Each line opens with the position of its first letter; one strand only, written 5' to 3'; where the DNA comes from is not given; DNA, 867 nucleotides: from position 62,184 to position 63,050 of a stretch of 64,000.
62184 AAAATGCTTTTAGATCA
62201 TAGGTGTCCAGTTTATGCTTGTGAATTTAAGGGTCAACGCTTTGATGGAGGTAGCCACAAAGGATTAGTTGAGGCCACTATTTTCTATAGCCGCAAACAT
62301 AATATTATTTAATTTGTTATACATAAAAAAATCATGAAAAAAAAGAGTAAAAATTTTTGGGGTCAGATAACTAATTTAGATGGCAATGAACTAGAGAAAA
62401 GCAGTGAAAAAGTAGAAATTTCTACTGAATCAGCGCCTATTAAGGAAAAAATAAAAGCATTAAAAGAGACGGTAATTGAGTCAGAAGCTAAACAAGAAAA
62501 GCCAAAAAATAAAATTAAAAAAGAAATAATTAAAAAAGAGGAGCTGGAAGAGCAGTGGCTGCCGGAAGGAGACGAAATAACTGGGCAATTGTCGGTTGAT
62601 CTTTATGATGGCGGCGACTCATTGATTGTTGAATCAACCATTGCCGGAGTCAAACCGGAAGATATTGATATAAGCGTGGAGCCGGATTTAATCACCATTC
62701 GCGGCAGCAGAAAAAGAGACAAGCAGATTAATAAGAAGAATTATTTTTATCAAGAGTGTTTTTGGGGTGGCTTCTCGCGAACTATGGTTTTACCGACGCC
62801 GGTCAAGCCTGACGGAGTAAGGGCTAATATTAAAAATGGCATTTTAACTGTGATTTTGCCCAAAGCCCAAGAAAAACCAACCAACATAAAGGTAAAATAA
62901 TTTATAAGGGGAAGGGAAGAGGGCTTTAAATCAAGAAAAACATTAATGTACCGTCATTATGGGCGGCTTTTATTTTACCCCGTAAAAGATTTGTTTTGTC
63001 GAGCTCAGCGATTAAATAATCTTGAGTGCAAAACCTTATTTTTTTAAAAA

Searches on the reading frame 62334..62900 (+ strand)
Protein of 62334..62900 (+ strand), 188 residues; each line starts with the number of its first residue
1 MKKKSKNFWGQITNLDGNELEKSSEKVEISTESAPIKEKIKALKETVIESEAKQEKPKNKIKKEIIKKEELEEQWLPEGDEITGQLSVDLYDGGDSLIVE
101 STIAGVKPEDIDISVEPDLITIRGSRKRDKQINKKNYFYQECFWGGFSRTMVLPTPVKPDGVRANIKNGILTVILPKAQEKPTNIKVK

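Call 71: find_encoding_contigs(protein=window:62334-62900:+, flank=10000, max_places=2)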
Protein window:62334-62900:+ (188 aa): 7 contigs read that carry it; 2 places shown.
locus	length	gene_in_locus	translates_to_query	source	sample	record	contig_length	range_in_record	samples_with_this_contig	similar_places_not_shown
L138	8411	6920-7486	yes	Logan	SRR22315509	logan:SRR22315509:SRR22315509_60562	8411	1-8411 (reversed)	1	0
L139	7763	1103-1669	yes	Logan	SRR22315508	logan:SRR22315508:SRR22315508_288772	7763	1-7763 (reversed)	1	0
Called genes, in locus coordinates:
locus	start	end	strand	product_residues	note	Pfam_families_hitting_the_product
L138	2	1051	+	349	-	?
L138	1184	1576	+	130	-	PF00076:RRM_1, PF28442:DUF8400 (weak)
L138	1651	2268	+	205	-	PF27462:RecX_N, PF21982:RecX_HTH1, PF02631:RecX_HTH2, PF21981:RecX_HTH3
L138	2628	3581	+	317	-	PF02739:5_3_exonuc_N, PF01367:5_3_exonuc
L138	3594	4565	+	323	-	PF21694:DNA_pol3_delta_C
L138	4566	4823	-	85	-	PF01649:Ribosomal_S20p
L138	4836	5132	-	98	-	-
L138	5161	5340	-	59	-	-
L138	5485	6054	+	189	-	PF01330:RuvA_N, PF00633:HHH (faint), PF14520:HHH_5, PF21176:RecR_HhH (faint), PF07499:RuvA_C (faint)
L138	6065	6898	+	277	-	PF00483:NTP_transferase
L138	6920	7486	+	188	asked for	PF00011:HSP20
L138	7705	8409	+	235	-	?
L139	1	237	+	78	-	?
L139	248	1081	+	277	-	PF00483:NTP_transferase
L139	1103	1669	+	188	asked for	PF00011:HSP20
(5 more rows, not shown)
